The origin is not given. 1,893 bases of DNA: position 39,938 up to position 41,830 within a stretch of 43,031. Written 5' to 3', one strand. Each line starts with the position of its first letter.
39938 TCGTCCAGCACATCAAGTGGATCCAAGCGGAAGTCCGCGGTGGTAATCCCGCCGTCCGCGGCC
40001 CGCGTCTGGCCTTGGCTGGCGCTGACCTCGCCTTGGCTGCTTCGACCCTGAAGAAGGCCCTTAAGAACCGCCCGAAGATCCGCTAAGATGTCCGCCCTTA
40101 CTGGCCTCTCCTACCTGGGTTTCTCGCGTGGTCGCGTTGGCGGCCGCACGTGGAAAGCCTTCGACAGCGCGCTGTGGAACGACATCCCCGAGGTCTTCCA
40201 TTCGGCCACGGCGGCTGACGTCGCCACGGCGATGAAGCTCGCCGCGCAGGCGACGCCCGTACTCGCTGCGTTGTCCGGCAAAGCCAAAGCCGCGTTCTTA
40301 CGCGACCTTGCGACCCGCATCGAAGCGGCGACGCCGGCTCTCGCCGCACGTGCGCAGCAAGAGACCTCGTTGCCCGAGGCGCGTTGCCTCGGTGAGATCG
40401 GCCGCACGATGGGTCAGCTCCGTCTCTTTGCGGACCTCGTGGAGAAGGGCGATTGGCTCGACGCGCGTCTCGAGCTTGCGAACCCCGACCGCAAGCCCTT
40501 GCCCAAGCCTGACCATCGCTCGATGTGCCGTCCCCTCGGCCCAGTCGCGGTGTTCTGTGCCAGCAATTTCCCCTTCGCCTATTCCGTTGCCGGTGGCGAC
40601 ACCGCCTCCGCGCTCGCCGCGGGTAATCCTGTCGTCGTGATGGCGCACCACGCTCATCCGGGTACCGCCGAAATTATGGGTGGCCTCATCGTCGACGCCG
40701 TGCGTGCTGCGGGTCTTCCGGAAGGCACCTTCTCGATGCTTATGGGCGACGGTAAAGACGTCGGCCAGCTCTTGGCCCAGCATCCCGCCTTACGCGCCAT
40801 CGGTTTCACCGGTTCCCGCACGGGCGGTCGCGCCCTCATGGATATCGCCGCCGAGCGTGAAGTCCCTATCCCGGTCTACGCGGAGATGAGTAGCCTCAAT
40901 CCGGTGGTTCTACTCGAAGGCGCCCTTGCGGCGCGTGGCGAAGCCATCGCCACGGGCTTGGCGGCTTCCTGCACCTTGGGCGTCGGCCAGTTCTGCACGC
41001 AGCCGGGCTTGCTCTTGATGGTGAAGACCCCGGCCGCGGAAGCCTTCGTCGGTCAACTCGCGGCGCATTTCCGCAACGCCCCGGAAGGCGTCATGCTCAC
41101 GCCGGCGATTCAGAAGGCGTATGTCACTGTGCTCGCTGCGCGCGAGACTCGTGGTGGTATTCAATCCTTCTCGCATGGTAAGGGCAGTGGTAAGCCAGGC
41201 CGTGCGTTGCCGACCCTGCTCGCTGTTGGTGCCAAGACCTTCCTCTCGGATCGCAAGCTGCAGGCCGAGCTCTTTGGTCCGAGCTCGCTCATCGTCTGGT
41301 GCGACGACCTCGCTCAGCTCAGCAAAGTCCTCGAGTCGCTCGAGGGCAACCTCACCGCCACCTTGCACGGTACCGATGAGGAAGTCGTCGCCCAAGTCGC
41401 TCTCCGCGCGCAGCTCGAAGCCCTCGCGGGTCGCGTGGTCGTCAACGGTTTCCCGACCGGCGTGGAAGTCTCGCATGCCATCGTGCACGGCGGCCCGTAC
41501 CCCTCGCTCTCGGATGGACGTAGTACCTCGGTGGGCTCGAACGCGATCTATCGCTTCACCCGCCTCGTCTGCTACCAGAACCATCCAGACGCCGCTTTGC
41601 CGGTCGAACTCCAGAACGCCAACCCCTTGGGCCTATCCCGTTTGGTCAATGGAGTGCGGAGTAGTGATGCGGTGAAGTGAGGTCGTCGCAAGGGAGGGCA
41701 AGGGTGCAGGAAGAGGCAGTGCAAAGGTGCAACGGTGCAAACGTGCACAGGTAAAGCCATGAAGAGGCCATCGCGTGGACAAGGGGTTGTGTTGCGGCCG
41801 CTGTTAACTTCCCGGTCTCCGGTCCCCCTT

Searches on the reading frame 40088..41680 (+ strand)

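Call 70: search_protein_families(library=pfam, proteins=[window:40088-41680:+], max_evalue=0.0001)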
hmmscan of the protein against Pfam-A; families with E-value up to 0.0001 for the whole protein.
window:40088-41680:+ (530 aa): 1 family
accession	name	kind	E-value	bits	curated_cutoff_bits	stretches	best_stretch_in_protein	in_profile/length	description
PF00171.27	Aldedh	-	1.3e-46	159.5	23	1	37-471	23-439/461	Aldehyde dehydrogenase family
